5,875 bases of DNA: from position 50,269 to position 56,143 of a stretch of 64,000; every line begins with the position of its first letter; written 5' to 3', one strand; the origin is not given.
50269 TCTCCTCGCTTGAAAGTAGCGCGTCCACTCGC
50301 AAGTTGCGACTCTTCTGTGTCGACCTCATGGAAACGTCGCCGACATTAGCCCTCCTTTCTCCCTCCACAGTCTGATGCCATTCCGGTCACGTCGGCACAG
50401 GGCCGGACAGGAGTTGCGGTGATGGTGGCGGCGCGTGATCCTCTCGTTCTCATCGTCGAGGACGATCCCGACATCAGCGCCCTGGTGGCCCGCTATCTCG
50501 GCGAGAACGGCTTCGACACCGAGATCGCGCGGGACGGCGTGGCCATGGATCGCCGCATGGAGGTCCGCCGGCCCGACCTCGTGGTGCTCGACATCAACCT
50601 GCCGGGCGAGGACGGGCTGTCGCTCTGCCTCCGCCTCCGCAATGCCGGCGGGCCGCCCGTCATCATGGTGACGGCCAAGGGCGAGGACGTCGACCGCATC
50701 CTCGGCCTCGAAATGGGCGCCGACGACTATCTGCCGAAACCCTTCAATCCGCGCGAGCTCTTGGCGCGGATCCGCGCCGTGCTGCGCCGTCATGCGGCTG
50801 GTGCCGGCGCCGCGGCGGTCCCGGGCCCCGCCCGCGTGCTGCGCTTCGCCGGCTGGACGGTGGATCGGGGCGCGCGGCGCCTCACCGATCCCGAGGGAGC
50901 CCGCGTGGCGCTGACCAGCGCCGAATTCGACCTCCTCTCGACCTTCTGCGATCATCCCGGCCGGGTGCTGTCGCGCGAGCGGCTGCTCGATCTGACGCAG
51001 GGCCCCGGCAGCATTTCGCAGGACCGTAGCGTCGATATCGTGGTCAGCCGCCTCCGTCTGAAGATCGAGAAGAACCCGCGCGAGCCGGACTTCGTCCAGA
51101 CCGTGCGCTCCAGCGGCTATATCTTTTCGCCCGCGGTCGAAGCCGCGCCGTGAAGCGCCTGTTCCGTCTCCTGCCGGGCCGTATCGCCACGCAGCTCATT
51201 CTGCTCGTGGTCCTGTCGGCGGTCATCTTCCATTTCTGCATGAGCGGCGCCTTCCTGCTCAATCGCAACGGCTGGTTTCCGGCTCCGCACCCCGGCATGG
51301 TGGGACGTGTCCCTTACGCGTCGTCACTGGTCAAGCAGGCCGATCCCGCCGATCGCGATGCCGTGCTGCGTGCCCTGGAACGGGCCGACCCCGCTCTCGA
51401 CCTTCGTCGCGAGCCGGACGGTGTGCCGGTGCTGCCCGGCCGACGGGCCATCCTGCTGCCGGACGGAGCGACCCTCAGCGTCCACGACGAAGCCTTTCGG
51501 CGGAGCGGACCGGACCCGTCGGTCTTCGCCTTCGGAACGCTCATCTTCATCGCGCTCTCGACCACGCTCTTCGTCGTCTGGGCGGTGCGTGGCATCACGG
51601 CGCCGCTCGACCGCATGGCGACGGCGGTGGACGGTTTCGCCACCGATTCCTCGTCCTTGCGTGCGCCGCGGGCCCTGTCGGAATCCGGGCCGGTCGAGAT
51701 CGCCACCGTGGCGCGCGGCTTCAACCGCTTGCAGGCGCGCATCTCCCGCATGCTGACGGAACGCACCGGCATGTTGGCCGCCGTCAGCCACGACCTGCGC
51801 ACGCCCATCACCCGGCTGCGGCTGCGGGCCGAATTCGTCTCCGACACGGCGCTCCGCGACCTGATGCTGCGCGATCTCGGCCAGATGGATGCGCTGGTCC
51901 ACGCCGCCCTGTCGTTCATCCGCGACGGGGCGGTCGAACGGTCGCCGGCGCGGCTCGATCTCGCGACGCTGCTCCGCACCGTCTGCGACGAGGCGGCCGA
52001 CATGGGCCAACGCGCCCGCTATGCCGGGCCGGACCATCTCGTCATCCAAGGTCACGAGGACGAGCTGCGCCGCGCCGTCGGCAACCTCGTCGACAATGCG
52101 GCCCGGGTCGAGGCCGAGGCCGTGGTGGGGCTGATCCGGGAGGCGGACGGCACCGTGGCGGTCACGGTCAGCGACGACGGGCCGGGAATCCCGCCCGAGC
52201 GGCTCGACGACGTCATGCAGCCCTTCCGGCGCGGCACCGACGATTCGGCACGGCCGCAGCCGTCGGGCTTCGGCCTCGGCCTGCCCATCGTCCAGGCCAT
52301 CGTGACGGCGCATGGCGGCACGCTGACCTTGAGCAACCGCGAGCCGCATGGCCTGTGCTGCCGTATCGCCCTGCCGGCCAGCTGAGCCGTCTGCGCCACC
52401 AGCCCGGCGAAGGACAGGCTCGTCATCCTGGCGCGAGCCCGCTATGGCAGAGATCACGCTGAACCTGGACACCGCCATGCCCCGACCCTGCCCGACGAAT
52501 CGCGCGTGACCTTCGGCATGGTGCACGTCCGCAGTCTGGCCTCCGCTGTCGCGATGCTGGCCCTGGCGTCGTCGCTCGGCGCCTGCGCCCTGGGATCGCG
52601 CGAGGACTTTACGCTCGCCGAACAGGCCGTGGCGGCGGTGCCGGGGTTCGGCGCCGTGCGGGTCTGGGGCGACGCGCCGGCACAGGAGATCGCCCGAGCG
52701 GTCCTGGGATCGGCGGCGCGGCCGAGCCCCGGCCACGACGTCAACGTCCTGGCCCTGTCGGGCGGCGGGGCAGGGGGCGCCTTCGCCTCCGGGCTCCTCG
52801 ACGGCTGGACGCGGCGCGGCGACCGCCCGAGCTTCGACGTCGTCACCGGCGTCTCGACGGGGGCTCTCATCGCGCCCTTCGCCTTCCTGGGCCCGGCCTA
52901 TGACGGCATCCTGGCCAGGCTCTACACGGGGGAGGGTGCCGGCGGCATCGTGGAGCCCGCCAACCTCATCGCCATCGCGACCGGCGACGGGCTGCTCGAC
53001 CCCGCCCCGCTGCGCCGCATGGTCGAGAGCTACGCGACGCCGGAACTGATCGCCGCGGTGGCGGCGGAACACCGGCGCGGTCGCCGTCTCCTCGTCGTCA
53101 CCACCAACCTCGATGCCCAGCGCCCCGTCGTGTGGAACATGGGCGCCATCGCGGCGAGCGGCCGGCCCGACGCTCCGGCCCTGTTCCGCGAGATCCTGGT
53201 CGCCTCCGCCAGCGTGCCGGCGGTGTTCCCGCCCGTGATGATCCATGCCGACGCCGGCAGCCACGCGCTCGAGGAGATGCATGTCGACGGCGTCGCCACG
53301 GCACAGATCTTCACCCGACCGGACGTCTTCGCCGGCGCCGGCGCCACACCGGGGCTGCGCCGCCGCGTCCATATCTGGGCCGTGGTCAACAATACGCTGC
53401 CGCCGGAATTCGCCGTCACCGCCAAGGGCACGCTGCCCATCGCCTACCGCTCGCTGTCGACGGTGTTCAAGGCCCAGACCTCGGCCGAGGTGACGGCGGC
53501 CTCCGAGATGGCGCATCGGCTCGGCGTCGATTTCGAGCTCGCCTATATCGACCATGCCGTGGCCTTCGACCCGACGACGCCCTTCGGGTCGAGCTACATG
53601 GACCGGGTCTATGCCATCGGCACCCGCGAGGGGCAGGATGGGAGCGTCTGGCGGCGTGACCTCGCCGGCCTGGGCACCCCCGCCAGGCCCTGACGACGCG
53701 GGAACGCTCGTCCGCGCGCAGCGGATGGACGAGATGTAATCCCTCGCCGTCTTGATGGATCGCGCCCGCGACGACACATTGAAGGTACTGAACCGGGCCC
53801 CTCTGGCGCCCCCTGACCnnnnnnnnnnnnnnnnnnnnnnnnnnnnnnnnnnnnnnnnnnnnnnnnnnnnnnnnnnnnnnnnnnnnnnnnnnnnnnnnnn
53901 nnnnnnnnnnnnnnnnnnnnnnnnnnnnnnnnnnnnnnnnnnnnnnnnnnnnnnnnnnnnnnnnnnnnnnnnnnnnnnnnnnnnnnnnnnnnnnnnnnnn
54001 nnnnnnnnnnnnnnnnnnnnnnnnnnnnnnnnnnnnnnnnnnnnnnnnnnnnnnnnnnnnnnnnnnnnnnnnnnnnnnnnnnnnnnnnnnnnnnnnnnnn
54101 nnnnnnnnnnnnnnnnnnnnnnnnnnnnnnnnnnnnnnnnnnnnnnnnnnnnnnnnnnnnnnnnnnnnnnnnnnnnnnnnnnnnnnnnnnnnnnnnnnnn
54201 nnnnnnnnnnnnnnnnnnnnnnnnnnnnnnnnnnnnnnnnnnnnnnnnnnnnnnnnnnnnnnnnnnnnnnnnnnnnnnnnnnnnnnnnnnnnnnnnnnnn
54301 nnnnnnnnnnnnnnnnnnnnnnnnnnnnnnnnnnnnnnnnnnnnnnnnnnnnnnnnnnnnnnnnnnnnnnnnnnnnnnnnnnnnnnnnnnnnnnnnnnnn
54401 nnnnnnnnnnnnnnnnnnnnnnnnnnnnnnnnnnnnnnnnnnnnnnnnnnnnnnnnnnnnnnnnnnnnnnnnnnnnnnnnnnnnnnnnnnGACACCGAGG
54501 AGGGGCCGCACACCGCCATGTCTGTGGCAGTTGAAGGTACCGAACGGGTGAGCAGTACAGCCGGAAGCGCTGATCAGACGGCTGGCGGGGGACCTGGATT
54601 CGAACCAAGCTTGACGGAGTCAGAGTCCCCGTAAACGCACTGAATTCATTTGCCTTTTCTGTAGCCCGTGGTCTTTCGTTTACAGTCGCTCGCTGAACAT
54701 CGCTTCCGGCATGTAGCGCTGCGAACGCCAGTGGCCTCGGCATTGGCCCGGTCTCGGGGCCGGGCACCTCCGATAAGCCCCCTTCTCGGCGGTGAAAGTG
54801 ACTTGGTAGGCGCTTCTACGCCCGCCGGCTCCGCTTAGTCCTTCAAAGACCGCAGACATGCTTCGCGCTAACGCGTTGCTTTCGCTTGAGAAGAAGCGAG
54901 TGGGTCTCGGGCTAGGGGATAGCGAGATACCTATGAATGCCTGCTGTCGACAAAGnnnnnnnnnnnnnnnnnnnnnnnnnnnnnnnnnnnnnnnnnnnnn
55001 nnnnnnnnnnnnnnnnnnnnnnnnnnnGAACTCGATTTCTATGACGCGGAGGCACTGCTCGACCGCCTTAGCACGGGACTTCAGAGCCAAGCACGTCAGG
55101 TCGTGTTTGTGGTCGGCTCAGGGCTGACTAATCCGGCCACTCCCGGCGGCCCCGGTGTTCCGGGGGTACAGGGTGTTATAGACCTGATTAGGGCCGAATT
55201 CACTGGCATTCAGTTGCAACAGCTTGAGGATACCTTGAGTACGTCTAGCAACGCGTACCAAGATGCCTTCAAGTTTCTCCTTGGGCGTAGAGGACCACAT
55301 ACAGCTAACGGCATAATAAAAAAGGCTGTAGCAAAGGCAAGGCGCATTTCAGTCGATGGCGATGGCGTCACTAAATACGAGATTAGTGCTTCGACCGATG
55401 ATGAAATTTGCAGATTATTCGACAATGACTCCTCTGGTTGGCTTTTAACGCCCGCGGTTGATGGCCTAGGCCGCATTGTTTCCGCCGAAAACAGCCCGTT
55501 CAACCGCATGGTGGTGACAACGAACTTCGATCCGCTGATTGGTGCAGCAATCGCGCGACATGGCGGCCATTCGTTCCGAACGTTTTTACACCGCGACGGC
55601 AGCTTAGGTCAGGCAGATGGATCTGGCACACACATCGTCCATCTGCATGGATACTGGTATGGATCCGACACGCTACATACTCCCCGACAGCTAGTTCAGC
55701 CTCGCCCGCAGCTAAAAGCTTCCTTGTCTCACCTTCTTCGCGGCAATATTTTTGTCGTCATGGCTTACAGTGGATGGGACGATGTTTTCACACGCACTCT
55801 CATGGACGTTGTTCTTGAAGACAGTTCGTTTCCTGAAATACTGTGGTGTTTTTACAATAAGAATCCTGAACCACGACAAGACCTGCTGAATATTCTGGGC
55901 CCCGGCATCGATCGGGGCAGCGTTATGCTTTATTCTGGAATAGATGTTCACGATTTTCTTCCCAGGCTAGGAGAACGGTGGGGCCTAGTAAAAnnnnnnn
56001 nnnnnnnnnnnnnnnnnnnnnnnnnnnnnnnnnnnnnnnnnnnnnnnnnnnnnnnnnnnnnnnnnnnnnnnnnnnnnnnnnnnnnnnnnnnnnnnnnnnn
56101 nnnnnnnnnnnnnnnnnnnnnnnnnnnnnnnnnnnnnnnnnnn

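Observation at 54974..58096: SIR2-STAND-TPR protein: NLR-like antiphage sensor-effector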

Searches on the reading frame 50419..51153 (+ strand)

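Call 15: search_protein_families(library=pfam, proteins=[window:50419-51153:+], max_evalue=0.001)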
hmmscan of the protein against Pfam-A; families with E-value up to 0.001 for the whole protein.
window:50419-51153:+ (244 aa): 2 families
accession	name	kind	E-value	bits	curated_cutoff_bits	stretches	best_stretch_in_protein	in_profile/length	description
PF00072.30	Response_reg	-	2.1e-28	99.1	30.2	1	10-119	1-111/111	Response regulator receiver domain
PF00486.34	Trans_reg_C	-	2.1e-21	76.2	26.2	1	161-236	2-77/77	Transcriptional regulatory protein, C terminal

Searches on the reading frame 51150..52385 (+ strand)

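Call 15: search_protein_families(library=pfam, proteins=[window:51150-52385:+], max_evalue=0.001)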
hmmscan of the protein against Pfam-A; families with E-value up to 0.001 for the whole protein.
window:51150-52385:+ (411 aa): 4 families
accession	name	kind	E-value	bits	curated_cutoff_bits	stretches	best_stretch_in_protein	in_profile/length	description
PF02518.31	HATPase_c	-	2.3e-23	83.2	26.4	1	302-410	2-109/111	Histidine kinase-, DNA gyrase B-, and HSP90-like ATPase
PF00512.31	HisKA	-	3.2e-07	30.8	26.9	1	205-256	2-60/66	His Kinase A (phospho-acceptor) domain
PF00672.30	HAMP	-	6.6e-05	23.6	25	1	144-199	1-52/53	HAMP domain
PF13589.12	HATPase_c_3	-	0.00018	22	25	1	306-378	3-77/137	Histidine kinase-, DNA gyrase B-, and HSP90-like ATPase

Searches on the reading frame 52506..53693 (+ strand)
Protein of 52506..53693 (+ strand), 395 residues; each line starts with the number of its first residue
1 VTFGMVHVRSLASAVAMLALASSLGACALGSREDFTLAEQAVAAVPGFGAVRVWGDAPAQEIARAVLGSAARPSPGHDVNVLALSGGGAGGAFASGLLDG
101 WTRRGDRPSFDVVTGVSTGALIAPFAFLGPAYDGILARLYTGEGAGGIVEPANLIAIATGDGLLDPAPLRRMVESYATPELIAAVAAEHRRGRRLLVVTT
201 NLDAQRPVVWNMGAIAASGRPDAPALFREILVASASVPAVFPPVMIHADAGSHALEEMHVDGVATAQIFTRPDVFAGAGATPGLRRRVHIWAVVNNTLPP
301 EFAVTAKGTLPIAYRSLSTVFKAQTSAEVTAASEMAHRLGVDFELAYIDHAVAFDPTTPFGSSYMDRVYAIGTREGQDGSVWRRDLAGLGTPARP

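Call 15: search_protein_families(library=pfam, proteins=[window:52506-53693:+], max_evalue=0.001)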
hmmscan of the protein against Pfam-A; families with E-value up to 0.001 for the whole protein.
window:52506-53693:+ (395 aa): 1 family
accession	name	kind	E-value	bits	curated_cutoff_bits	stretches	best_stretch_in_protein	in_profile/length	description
PF01734.28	Patatin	-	3.2e-16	60.5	27.7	1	82-263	1-180/191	Patatin-like phospholipase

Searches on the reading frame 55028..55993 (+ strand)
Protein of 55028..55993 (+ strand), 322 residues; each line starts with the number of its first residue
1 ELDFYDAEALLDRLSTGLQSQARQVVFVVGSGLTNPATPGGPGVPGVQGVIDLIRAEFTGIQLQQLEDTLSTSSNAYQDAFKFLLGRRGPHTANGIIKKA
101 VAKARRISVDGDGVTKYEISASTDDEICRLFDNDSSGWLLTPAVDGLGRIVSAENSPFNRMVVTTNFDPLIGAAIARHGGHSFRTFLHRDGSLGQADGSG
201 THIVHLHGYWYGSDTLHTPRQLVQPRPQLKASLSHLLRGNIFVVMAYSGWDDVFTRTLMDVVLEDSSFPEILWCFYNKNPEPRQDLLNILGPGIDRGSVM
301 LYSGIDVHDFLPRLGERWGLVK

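Call 59: search_solved_structures(query=A2, max_evalue=10, show_alignments=3)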
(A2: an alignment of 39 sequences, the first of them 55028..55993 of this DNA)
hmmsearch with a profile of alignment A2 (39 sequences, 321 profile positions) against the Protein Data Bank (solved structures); distinct sequences matched with E-value up to 10: 17.
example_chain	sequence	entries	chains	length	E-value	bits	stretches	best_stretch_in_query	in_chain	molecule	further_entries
9r3e_B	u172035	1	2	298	4.1e-09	39.2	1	16-254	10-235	Protein FAM118B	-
9r0p_B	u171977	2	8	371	8.4e-09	38.2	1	16-254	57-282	Protein FAM118B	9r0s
8jkz_A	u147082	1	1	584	3.8e-06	29.5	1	134-276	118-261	Sir2 superfamily protein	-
8jl0_A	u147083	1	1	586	3.8e-06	29.5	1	134-276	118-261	Sir2 superfamily protein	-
8in8_B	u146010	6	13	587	3.8e-06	29.4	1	134-276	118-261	Sir2 superfamily protein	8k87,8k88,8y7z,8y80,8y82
8w9l_A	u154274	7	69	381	0.0012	21.2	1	2-178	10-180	SIR2-like domain-containing protein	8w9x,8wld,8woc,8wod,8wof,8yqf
8zsf_D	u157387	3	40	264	0.012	18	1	154-207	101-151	Sir2 family NAD-dependent protein deacetylase | KomC, SIR2 domain protein, NADase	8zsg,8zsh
7moq_X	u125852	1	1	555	0.12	14.6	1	61-117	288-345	Docking complex 1 protein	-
9v0g_E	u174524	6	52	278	0.26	13.6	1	155-227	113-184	NAD-dependent protein deacetylase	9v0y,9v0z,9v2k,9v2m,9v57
7n1j_B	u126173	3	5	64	0.35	13.1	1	70-115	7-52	Binder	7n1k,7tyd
8wkt_A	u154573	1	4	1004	0.4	12.9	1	155-243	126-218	SIR2-like domain-containing protein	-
8k98_C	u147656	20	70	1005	0.4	12.9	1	155-243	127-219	a protein | SIR2-like domain-containing protein | SIR2 family protein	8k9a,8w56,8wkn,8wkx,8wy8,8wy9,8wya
9xvc_H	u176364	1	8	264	0.59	12.4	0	154-204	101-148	KomC(H146N), a SIR2-domain NADase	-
7uxt_B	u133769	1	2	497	0.67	12.2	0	156-204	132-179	USG protein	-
8zsi_E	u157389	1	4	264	0.76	12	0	154-203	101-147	Sir2 family NAD-dependent protein deacetylase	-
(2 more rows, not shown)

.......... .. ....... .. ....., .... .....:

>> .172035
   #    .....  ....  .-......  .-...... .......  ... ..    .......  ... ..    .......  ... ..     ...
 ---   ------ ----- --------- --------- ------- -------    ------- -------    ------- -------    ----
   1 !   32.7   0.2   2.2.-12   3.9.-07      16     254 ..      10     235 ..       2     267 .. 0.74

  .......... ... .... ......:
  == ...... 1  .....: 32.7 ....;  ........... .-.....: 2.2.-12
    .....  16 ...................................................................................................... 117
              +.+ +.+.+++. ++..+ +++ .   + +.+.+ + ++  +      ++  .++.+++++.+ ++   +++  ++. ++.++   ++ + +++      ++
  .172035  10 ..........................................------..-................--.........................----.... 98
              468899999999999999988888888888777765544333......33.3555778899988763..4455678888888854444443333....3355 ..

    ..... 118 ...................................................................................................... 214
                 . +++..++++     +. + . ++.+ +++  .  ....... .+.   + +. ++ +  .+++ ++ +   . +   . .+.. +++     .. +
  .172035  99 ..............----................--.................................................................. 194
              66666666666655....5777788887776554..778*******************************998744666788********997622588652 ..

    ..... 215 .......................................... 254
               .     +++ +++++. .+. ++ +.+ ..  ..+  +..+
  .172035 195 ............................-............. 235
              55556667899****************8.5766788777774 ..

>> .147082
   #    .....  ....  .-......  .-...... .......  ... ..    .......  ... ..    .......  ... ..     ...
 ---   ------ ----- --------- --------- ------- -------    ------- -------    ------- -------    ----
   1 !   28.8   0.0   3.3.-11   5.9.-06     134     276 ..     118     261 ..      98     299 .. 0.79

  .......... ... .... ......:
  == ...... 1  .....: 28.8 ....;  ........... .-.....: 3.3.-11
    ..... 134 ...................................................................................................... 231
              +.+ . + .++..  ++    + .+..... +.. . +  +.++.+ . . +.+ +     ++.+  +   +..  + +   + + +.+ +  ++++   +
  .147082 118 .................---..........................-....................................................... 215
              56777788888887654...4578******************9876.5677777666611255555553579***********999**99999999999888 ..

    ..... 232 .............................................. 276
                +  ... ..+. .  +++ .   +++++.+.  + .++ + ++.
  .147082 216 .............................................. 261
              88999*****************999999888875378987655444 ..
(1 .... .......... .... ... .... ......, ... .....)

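Call 61: find_homologous_proteins(query=A2, max_evalue=0.00001)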
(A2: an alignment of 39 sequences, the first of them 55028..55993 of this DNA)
Query A2 (39 sequences) (322 aa, profile of the alignment): 197 proteins with E <= 0.00001 among 8000 candidates; the best 120 are listed.
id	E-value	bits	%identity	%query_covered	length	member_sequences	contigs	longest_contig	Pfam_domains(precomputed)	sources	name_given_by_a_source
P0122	7.6e-128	444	45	96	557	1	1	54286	PF13289.13,PF00931.29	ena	-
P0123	5.6e-127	441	45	98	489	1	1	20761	PF13289.13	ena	-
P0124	2.5e-126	439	43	98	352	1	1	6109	PF13289.13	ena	-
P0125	3.4e-126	439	45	94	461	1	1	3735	PF13289.13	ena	-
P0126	4.6e-126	438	44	96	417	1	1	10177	PF13289.13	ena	-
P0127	8.3e-126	437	45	96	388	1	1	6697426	PF13289.13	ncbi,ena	-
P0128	4.8e-125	435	45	98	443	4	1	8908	PF13289.13,PF13191.13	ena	-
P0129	1.2e-124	434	52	99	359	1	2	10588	PF13289.13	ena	-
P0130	1.4e-124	434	42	98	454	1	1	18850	PF13289.13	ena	-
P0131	6.5e-124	431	53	99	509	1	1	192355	PF13289.13,PF00931.29,PF13191.13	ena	-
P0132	2.7e-123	429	50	98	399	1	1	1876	PF13289.13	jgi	jgi:hypothetical protein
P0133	8.3e-123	428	52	98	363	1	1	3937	PF13289.13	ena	-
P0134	1.9e-122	426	49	99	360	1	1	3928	PF13289.13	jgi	jgi:hypothetical protein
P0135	2.9e-121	423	46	98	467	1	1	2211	PF13289.13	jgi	-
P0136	4.0e-121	422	44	98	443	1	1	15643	PF13289.13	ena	-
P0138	6.0e-121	422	48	98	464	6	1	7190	PF13289.13,PF13676.12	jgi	jgi:hypothetical protein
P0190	8.7e-102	359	43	98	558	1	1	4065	PF13289.13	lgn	-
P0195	5.9e-101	356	35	92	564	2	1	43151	PF13289.13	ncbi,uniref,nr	ncbi:SIR2 family protein [Corallococcus sicarius]|uniref:SIR2 family protein n=1 Tax=Corallococcus s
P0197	1.0e-100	355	45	98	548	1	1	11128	PF13289.13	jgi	jgi:outer membrane protein OmpA-like peptidoglycan-associated protein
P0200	7.0e-100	352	36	97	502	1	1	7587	PF13289.13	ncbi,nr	ncbi:MAG: hypothetical protein EOO60_00660 [Hymenobacter sp.]|nr:MAG: hypothetical protein EOO60_006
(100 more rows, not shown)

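Call 79: predict_structure(alignment_id=A2)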
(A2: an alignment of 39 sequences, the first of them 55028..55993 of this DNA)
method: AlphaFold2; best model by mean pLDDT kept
length: 322 residues; sequences in the alignment: 39
mean_pLDDT: 92.6   pTM: 0.91
mean pLDDT of the five models: 92.6, 92.5, 92.0, 91.8, 91.1
residues with pLDDT >= 90: 258; 70-90: 55; 50-70: 9; < 50: 0
segments of 3 or more residues with pLDDT < 50: none
pLDDT, mean of each block of 10 residues (from residue 1): 96 94 94 95 95 98 98 95 97 96 83 68 94 95 98 93 97 97 94 88 96 90 91 91 90 85 85 96 91 94 98 96 70
secondary structure, 60 per line:
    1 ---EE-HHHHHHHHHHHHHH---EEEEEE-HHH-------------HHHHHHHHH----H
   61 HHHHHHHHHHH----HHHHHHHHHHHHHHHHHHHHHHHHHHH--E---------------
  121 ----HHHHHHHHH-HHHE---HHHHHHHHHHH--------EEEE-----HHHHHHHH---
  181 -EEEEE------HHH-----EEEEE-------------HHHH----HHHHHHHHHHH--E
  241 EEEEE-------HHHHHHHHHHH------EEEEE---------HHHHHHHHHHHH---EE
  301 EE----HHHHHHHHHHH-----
elements in order: H7-20 E24-29 H47-55 H60-71 H76-102 H125-133 H142-152 E161-164 H170-177 E182-186 E201-205 H219-222 H227-237 E240-245 H253-263 E270-274 H284-295 E299-302 H307-317

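Call 82: fold_search(model_id=the predicted structure, library=pdb)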
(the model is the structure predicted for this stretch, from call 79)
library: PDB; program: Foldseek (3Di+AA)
matches with E <= 10: 504; with E <= 0.001: 98
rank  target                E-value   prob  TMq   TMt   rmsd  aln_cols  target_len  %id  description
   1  8wld_P                6.2e-10  1.00  0.59  0.55   8.2       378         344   15  Cryo-EM structure of SIR2/HerA antiphage complex (released 2024-09-11)
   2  8wld_E                1.2e-09  1.00  0.62  0.58   6.8       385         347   15  Cryo-EM structure of SIR2/HerA antiphage complex (released 2024-09-11)
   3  8wld_R                1.3e-09  1.00  0.59  0.56   8.1       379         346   16  Cryo-EM structure of SIR2/HerA antiphage complex (released 2024-09-11)
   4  8jl0_A                2.7e-09  1.00  0.60  0.36   5.8       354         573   16  Cryo-EM structure of the prokaryotic SPARSA system complex (released 2024-01-24)
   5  8wld_K                2.9e-09  1.00  0.59  0.57   7.1       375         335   15  Cryo-EM structure of SIR2/HerA antiphage complex (released 2024-09-11)
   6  8wld_H                4.1e-09  1.00  0.58  0.55   9.3       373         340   15  Cryo-EM structure of SIR2/HerA antiphage complex (released 2024-09-11)
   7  8wld_Q                4.6e-09  1.00  0.60  0.57   9.3       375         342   15  Cryo-EM structure of SIR2/HerA antiphage complex (released 2024-09-11)
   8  8y80_E                5.5e-09  1.00  0.66  0.39   4.3       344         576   15  Cryo-EM structure of the tetrameric SPARSA gRNA-ssDNA complex (released 2024-10-16)
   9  8wld_J                6.6e-09  1.00  0.58  0.55   7.2       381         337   14  Cryo-EM structure of SIR2/HerA antiphage complex (released 2024-09-11)
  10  8yg1_A                9.5e-09  1.00  0.56  0.21   5.6       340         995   16  The Dimer Structure of DSR2 alone (released 2025-03-05)
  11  8zc9_A                1.8e-08  1.00  0.55  0.21   5.6       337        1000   15  The Cryo-EM structure of DSR2-Tail tube-NAD+ complex (released 2024-09-11)
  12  8wyc_C                1.8e-08  1.00  0.53  0.61   6.2       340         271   16  Cryo-EM structure of DSR2 (H171A)-tube-NAD+ (partial) complex (released 2024-04-10)
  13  8wyb_A                2.2e-08  1.00  0.54  0.21   5.9       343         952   14  Cryo-EM structure of DSR2 (H171A)-tube-NAD+ complex (released 2024-04-10)
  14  8wks_A                2.7e-08  1.00  0.55  0.21   5.6       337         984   15  Cryo-EM structure of DSR2-TUBE complex (released 2024-05-22)
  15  8wyc_D                2.9e-08  1.00  0.56  0.64   5.6       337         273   14  Cryo-EM structure of DSR2 (H171A)-tube-NAD+ (partial) complex (released 2024-04-10)
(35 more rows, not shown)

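Call 89: search_protein_families(library=padloc, proteins=[P0195, P0197, P0190, P0138, P0200], max_evalue=0.00001)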
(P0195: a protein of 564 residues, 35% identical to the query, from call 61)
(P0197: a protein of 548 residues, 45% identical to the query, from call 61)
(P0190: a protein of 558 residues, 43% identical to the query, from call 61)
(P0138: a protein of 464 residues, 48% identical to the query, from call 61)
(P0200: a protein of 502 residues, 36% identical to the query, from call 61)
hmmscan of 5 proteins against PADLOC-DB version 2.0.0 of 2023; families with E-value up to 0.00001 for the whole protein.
P0195 (564 aa): 5 families
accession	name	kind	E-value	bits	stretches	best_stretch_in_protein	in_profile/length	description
PDLC02419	Aga_SIR2-PNTD1-PNTD2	-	1.3e-08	32.1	1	131-267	119-254/558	Class I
PDLC02420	Aga_SIR2-PNTD1-PNTD2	-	1.7e-08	31.1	1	131-268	131-265/1010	Class I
PDLC02384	pAgo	-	4.4e-08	29.8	1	131-255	135-256/1030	-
PDLC05061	PDC-S65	-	4.5e-08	30.8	1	135-242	142-248/592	-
PDLC02401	Aga_SIR2-PNTD1-PNTD2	-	1.2e-07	28.9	1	121-239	84-200/524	Class I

P0197 (548 aa): 5 families
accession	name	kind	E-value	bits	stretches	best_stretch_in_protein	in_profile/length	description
PDLC02401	Aga_SIR2-PNTD1-PNTD2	-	1.8e-09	35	1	145-260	82-198/524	Class I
PDLC02419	Aga_SIR2-PNTD1-PNTD2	-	1.3e-08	32.1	1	157-261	119-226/558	Class I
PDLC05061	PDC-S65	-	3.3e-07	28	1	160-258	141-240/592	-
PDLC02384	pAgo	-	5.1e-07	26.3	1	161-259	139-238/1030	-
PDLC02420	Aga_SIR2-PNTD1-PNTD2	-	3.8e-06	23.4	1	160-276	134-252/1010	Class I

P0190 (558 aa): 6 families
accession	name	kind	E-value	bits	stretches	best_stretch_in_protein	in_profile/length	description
PDLC05061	PDC-S65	-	8e-09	33.3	1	165-265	140-242/592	-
PDLC02419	Aga_SIR2-PNTD1-PNTD2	-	1.1e-08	32.3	1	150-278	109-237/558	Class I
PDLC02384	pAgo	-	1.2e-07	28.4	1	163-287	135-259/1030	-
PDLC02401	Aga_SIR2-PNTD1-PNTD2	-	1.3e-07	28.8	1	150-275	82-207/524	Class I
PDLC05060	PDC-S65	-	3.2e-07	27.6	1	164-260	47-145/503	-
PDLC02420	Aga_SIR2-PNTD1-PNTD2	-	5.3e-06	22.9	1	165-274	133-243/1010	Class I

P0138 (464 aa): 5 families
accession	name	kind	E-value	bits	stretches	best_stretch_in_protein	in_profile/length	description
PDLC02419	Aga_SIR2-PNTD1-PNTD2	-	1.7e-12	44.9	1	158-289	120-255/558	Class I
PDLC02401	Aga_SIR2-PNTD1-PNTD2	-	5.1e-11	40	1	142-283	80-222/524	Class I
PDLC02420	Aga_SIR2-PNTD1-PNTD2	-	6.9e-11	39.1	1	160-284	134-260/1010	Class I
PDLC02384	pAgo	-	1e-10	38.6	1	159-278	137-256/1030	-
PDLC05061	PDC-S65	-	3.8e-08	31.1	1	161-260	142-243/592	-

P0200 (502 aa): 6 families
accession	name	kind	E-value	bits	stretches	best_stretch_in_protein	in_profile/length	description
PDLC02420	Aga_SIR2-PNTD1-PNTD2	-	4.2e-10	36.5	1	146-282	130-263/1010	Class I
PDLC02384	pAgo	-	3e-09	33.7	1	150-273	138-258/1030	-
PDLC02419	Aga_SIR2-PNTD1-PNTD2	-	1.2e-08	32.1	1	146-271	118-243/558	Class I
PDLC02401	Aga_SIR2-PNTD1-PNTD2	-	5e-08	30.2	1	137-259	84-204/524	Class I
PDLC05061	PDC-S65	-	3.5e-07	27.9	1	151-259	142-249/592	-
PDLC05060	PDC-S65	-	2.5e-06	24.6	1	151-246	50-144/503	-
